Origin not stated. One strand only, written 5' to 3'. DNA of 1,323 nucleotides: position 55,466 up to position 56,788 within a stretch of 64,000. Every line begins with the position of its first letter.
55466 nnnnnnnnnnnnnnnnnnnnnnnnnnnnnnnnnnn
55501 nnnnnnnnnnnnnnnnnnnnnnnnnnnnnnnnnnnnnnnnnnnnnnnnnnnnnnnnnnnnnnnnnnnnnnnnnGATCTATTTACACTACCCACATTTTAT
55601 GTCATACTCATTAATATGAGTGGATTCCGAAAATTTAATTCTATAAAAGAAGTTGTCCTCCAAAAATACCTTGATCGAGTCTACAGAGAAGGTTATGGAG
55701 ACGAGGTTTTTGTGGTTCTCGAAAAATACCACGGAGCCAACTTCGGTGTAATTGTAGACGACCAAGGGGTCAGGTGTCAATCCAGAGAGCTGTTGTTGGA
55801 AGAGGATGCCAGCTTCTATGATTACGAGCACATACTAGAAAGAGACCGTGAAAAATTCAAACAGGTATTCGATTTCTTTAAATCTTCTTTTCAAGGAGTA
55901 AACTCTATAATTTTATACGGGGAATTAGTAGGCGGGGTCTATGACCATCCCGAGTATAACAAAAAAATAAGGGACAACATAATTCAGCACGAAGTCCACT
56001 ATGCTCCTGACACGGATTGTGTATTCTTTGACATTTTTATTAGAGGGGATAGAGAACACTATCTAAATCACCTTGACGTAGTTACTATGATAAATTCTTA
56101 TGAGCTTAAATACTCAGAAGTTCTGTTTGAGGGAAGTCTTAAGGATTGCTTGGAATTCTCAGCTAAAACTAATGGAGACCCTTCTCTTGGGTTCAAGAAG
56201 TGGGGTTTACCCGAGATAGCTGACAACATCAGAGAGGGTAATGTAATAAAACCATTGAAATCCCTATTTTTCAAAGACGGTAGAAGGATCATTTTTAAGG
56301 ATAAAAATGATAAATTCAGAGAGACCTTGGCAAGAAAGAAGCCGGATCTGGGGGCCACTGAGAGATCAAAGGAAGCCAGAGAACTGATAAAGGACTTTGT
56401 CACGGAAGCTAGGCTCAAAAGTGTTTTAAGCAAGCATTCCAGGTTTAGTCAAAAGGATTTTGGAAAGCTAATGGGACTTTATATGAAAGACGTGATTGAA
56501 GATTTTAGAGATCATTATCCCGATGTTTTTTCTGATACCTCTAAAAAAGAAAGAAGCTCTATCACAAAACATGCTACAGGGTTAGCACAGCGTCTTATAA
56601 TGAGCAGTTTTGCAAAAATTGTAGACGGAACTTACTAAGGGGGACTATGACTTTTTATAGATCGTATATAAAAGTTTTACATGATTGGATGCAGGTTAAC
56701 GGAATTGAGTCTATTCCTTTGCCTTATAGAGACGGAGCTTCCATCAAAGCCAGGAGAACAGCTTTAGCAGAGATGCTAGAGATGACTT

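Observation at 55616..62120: RNA-repair toolkit: an Rnl2-type RNA ligase, a second small ligase-like nucleotidyltransferase, a Tpt1/KptA 2'-phosphotransferase and a calcineurin-type phosphoesterase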

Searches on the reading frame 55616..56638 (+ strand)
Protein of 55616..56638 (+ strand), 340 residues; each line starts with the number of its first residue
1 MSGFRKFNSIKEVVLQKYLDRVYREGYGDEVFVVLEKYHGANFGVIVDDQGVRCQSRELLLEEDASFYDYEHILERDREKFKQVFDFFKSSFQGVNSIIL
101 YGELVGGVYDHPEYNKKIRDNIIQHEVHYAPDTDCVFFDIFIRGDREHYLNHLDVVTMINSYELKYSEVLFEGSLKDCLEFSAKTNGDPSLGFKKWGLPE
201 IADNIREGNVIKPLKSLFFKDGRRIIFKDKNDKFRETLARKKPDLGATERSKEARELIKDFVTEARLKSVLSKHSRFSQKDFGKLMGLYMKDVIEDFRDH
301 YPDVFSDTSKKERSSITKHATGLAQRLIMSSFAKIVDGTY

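Call 4: search_protein_families(library=pfam, proteins=[window:55616-56638:+], max_evalue=0.01)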
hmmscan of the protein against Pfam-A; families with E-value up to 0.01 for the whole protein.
window:55616-56638:+ (340 aa): 2 families
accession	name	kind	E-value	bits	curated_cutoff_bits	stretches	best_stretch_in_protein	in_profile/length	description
PF09414.15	RNA_ligase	-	1.3e-21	78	27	1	31-228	2-169/171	RNA ligase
PF18043.6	T4_Rnl2_C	-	2.8e-14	53.6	27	1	248-321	4-77/82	T4 RNA ligase 2 C-terminal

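Call 5: search_protein_families(library=phrogs, proteins=[window:55616-56638:+], max_evalue=0.001)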
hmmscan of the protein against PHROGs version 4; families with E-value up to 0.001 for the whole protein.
window:55616-56638:+ (340 aa): 2 families
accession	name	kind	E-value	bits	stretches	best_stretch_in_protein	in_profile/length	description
phrog_548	-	DNA, RNA and nucleotide metabolism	1e-57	196.8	1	4-336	3-339/341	RNA ligase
phrog_27723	-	DNA, RNA and nucleotide metabolism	8.2e-07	30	1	255-297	9-51/88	RNA ligase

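Call 13: search_solved_structures(query=window:55616-56638:+, show_alignments=2)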
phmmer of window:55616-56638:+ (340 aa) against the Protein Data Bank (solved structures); distinct sequences matched with E-value up to 0.001: 3.
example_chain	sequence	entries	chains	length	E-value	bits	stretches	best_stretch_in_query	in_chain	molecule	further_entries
2hvq_A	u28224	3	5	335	1.8e-22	83.2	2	206-297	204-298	Hypothetical 37.6 kDa protein in Gp24-hoc intergenic region | T4 RNA ligase 2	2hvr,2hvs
1s68_A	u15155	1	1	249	1.8e-12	50.4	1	4-116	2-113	RNA Ligase 2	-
1xdn_A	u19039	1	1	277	8.6e-10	41.5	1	18-214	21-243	RNA editing ligase MP52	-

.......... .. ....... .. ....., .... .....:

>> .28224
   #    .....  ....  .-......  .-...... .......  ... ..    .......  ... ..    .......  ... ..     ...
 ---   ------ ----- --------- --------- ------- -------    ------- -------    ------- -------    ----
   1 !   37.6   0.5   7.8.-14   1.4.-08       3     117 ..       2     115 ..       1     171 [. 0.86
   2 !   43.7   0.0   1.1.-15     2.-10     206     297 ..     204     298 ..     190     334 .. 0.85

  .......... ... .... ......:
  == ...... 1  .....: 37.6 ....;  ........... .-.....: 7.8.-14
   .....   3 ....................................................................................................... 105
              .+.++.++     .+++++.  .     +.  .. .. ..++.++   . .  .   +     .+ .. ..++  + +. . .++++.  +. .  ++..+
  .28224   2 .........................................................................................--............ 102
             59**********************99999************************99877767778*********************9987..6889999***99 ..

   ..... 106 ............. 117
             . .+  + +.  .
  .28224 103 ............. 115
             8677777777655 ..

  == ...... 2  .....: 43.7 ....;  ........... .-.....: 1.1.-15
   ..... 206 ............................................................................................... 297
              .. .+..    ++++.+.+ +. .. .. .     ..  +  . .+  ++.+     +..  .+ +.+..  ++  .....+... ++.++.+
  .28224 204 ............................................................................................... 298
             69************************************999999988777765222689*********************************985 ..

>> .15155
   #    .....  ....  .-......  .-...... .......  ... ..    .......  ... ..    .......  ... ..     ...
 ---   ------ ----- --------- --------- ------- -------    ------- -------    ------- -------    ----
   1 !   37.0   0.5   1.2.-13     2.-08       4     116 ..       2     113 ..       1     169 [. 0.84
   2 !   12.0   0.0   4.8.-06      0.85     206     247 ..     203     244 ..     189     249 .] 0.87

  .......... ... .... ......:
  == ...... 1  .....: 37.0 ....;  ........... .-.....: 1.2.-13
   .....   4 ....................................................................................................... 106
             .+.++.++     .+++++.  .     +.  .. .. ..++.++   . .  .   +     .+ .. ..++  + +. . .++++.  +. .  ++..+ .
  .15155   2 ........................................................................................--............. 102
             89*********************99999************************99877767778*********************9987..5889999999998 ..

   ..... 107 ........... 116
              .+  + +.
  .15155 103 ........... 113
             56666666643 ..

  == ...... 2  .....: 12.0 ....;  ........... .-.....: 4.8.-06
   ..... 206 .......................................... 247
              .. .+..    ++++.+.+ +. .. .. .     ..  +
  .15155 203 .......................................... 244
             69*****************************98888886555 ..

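Call 22: search_protein_families(library=ncbifam, proteins=[window:55616-56638:+], max_evalue=0.01)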
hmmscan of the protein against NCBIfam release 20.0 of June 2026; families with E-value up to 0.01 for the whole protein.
window:55616-56638:+ (340 aa): 2 families
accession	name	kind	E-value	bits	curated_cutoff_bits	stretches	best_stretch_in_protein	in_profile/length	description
TIGR02307.1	RNA_lig_RNL2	equivalog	4.7e-42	144.7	197.15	1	4-337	1-326/326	RNA ligase, Rnl2 family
TIGR02306.1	RNA_lig_DRB0094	equivalog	0.00026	20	151.15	1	15-234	148-338/341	RNA ligase (ATP)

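Call 42: search_dna_similar(query=window:55616-56638:+, collection=phages, mode=protein, max_rows=40, rows=spread)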
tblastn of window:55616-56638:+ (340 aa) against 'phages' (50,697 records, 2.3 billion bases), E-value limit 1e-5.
Records with a match: 1405; places in all: 1408; records where one place covers at least 80% of the query: 1386.
Best place of each record, by identity: <60% 1405.
By first word of the organism name: Escherichia 556; Klebsiella 276; Acinetobacter 88; Shigella 79; Vibrio 55; Enterobacter 55; Aeromonas 46; Enterobacteria 43; Yersinia 32; Salmonella 30; and 27 more.
By host as written in the record: Escherichia coli 241; - 160; Klebsiella pneumoniae 91; Acinetobacter baumannii 28; Escherichia coli B 24; Escherichia coli O157:H7 22; Shigella sp. 21; Aeromonas hydrophila 17; and 363 more.
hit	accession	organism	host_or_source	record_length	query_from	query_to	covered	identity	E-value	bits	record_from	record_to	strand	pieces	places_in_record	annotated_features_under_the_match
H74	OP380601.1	Aeromonas phage avDM6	Aeromonas hydrophila BIOTECH 10089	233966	4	340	99%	32.4%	4e-27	118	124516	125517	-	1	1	RNA ligase 2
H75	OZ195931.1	Vibrio phage D491s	Seawater and oysters mix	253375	4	340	99%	29.0%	7e-22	102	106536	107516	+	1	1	RNA ligase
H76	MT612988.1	Vibrio phage vB_ValM_R10Z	Vibrio alginolyticus NBRC 15630 = ATCC ...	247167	1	340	100%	27.2%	8e-13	75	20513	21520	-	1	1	RNA ligase 2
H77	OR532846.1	Klebsiella phage RCIP0052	Klebsiella pneumoniae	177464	4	337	98%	27.5%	2e-20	98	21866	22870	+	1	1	RNA ligase 2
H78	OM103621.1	Klebsiella phage AYL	Klebsiella sp.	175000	4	337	98%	27.4%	8e-21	99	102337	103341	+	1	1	RNA ligase 2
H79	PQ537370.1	Klebsiella phage 15882-3-1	Klebsiella pneumoniae MRSN414780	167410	4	337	98%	27.3%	9e-23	105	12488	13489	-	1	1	RNA ligase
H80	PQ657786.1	Klebsiella phage Roth04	Klebsiella sp. CFI_108_OXA181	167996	4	337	98%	27.0%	2e-22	104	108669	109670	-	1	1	RNA ligase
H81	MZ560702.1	Klebsiella phage vB_KpnM_TU02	Klebsiella pneumoniae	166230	4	337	98%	27.0%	6e-22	102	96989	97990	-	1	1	RNA ligase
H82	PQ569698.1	Klebsiella phage vB_Kpl_K65_evo5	Raoultella planticola K59 (synonym: ...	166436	4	337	98%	26.8%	9e-22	102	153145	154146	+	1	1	RNA ligase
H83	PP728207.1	Klebsiella phage vB_KpnM_W14-2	Klebsiella pneumoniae ATCC 13883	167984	4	337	98%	26.8%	3e-21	100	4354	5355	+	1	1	record has no annotation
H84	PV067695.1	Enterobacter phage Entb_46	Enterobacter hormaechei 96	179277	4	322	94%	27.4%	5e-18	91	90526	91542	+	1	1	RNA ligase 2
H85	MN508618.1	Escherichia phage ES26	Escherichia coli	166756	4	336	98%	26.1%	2e-20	98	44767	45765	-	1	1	record has no annotation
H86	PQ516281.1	Escherichia phage vB_EQ1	Escherichia sp.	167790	4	296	85%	29.5%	8e-18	114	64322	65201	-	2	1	RNA ligase (x2)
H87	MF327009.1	Shigella phage Sf25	Shigella flexneri; Shigella sonnei; ...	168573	4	336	98%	25.6%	3e-19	94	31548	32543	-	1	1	RNA ligase 2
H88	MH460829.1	Acinetobacter phage vB_ApiM_fHyAci03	Acinetobacter pittii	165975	4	296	86%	29.0%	2e-23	107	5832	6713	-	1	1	rnlB: RNA ligase 2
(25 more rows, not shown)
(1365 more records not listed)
